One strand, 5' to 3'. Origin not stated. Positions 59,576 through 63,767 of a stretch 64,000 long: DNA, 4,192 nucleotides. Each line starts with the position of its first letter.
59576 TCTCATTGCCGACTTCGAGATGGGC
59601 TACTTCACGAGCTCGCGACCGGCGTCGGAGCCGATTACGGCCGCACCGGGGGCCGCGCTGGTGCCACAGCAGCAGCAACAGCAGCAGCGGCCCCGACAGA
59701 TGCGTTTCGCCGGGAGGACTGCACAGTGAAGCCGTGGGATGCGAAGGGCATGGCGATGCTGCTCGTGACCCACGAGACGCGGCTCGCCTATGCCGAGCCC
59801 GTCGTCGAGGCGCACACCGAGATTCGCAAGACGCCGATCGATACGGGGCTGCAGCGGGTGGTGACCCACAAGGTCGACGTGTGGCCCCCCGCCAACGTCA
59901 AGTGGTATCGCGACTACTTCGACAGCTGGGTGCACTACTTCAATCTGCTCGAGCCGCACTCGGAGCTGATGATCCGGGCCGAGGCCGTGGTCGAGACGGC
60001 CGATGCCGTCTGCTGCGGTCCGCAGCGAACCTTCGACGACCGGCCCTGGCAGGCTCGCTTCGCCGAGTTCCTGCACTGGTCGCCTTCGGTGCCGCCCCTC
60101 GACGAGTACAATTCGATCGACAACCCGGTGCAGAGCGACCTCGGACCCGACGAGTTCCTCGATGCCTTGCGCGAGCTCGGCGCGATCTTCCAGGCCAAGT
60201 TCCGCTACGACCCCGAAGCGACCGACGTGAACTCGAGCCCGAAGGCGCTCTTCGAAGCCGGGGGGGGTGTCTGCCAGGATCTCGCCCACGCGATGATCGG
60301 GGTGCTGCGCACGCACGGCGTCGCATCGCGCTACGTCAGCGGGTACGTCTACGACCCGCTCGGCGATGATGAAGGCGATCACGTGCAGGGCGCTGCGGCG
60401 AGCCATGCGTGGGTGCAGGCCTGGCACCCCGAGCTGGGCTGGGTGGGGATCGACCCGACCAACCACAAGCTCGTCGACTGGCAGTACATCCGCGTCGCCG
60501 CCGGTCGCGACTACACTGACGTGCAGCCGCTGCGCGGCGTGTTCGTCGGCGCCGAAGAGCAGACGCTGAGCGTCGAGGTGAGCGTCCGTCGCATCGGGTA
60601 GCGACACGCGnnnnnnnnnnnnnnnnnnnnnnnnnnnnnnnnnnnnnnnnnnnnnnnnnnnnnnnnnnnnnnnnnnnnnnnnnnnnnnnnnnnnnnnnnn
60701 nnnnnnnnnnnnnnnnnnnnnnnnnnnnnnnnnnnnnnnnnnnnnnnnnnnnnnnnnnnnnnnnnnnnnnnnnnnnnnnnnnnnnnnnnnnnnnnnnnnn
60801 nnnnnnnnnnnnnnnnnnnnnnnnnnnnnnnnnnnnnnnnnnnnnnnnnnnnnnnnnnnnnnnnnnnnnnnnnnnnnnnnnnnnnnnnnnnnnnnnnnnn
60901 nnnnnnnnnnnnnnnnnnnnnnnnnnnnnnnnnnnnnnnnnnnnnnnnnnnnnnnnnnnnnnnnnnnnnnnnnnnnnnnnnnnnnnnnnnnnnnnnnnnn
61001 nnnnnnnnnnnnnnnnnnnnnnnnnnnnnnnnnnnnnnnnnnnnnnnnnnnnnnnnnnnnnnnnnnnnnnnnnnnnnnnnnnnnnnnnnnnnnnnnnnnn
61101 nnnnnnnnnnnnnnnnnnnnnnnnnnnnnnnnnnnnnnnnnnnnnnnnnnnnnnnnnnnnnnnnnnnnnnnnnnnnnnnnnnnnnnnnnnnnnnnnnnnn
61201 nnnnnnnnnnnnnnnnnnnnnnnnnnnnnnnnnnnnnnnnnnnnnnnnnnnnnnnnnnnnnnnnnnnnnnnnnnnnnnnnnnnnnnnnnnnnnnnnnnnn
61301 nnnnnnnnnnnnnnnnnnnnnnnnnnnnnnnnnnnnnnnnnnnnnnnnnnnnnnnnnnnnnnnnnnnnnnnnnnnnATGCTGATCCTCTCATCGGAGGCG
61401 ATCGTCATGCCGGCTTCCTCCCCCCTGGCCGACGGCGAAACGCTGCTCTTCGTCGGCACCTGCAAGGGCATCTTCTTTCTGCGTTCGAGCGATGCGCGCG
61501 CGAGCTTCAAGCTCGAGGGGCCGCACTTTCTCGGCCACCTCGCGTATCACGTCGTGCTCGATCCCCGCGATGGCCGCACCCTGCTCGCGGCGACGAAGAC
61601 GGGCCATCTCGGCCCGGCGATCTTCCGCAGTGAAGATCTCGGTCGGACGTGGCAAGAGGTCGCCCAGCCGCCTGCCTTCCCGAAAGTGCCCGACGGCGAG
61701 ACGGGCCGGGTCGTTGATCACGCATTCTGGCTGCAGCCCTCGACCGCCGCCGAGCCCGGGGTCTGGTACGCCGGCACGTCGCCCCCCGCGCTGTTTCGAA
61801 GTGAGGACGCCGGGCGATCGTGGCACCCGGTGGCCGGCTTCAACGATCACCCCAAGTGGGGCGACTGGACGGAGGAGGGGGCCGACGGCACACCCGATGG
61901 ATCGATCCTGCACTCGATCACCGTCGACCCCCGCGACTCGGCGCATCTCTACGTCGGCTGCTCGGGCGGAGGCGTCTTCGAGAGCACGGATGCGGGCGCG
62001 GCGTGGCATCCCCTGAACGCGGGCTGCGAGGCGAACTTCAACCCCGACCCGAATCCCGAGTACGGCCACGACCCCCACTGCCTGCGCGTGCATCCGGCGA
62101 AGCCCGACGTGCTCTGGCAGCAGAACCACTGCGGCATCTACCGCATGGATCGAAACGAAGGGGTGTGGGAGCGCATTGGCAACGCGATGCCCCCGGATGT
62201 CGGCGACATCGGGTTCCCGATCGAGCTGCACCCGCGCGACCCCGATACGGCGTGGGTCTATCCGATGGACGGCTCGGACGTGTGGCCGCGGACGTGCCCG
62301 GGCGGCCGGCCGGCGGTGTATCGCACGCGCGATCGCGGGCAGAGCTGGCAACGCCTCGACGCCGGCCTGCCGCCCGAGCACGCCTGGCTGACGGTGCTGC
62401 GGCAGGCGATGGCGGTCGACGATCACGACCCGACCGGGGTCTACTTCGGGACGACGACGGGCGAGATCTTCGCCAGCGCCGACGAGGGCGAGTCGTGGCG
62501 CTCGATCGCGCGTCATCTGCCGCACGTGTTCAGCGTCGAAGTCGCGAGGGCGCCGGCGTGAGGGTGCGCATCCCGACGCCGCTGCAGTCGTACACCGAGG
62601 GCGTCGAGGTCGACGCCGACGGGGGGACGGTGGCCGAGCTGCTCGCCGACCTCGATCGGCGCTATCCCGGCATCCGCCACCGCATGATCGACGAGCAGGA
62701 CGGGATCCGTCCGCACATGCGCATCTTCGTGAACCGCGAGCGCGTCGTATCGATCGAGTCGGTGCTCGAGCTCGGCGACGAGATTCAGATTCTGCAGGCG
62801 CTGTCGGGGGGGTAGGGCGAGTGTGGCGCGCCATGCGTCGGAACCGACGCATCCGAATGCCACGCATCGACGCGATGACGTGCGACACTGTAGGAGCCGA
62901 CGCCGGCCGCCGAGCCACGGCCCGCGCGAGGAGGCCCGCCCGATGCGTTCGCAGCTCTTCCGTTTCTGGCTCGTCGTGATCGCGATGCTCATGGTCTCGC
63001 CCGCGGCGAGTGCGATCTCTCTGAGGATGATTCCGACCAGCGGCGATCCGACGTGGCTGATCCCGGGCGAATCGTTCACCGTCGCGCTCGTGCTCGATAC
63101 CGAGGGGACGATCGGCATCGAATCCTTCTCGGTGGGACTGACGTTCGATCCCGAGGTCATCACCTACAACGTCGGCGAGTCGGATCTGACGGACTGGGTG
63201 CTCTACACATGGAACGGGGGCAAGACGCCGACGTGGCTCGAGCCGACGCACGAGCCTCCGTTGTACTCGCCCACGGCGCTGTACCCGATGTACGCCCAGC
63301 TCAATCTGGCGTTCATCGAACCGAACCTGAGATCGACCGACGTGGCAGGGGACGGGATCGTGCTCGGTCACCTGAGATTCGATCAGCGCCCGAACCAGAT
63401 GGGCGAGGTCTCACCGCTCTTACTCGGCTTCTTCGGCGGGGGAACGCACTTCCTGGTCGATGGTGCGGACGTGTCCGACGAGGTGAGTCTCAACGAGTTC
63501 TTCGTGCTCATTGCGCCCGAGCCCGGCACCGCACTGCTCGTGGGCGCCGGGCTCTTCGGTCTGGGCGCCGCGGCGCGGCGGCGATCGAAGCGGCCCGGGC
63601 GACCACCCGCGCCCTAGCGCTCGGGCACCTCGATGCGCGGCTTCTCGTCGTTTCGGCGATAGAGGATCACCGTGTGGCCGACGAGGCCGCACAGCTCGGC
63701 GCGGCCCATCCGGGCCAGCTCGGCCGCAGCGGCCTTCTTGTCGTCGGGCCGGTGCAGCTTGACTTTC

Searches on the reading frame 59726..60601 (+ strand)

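Call 60: search_protein_families(library=pfam, proteins=[window:59726-60601:+], max_evalue=0.001)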
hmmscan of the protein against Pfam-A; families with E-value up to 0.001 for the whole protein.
window:59726-60601:+ (291 aa): 2 families
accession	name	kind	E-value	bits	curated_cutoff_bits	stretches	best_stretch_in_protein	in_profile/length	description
PF08379.15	Bact_transglu_N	-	4e-21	76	27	1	14-90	3-80/80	Bacterial transglutaminase-like N-terminal region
PF01841.26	Transglut_core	-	1.4e-18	67.6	23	1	146-244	16-108/108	Transglutaminase-like superfamily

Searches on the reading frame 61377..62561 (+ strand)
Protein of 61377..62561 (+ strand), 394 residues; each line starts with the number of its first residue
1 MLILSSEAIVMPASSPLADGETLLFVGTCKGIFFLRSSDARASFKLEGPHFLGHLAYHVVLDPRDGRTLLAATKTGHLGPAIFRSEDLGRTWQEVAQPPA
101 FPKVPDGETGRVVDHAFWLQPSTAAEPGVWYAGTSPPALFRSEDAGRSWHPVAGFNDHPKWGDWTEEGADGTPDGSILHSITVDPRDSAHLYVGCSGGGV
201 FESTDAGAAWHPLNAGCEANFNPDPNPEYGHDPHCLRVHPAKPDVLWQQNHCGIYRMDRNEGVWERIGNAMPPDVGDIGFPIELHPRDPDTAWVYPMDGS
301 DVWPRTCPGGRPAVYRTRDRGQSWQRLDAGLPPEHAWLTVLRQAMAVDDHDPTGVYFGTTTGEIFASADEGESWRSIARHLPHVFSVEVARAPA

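Call 60: search_protein_families(library=pfam, proteins=[window:61377-62561:+], max_evalue=0.001)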
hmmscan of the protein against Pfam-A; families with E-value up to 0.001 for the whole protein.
window:61377-62561:+ (394 aa): 5 families
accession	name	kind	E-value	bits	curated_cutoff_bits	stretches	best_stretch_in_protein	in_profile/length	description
PF15902.12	Sortilin-Vps10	-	2.9e-14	53.1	33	1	314-378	3-61/446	Sortilin, neurotensin receptor 3,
PF02012.26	BNR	-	2.7e-10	39.1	27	0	315-326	1-12/12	BNR/Asp-box repeat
PF15899.11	BNR_6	-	4e-05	23.7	27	0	82-94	1-13/14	BNR-Asp box repeat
PF13810.12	DUF4185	-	0.0001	22.1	39.5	0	343-380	109-145/309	Domain of unknown function (DUF4185)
PF14870.12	PSII_BNR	-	0.00051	19.8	27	0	310-376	79-139/303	Photosynthesis system II assembly factor YCF48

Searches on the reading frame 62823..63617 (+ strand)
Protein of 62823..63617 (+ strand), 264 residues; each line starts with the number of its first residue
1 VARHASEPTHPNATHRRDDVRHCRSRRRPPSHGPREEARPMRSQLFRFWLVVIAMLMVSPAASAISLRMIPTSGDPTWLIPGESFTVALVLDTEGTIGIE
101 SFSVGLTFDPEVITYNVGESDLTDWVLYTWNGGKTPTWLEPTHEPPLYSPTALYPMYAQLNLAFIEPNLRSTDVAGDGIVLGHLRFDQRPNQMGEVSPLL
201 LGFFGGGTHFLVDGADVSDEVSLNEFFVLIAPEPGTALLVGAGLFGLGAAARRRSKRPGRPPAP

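Call 60: search_protein_families(library=pfam, proteins=[window:62823-63617:+], max_evalue=0.001)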
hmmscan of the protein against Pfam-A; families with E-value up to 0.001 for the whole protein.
window:62823-63617:+ (264 aa): 1 family
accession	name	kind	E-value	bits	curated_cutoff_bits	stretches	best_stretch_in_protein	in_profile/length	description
PF07589.16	PEP-CTERM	-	0.00079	19.9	20.7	1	232-254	3-24/24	PEP-CTERM motif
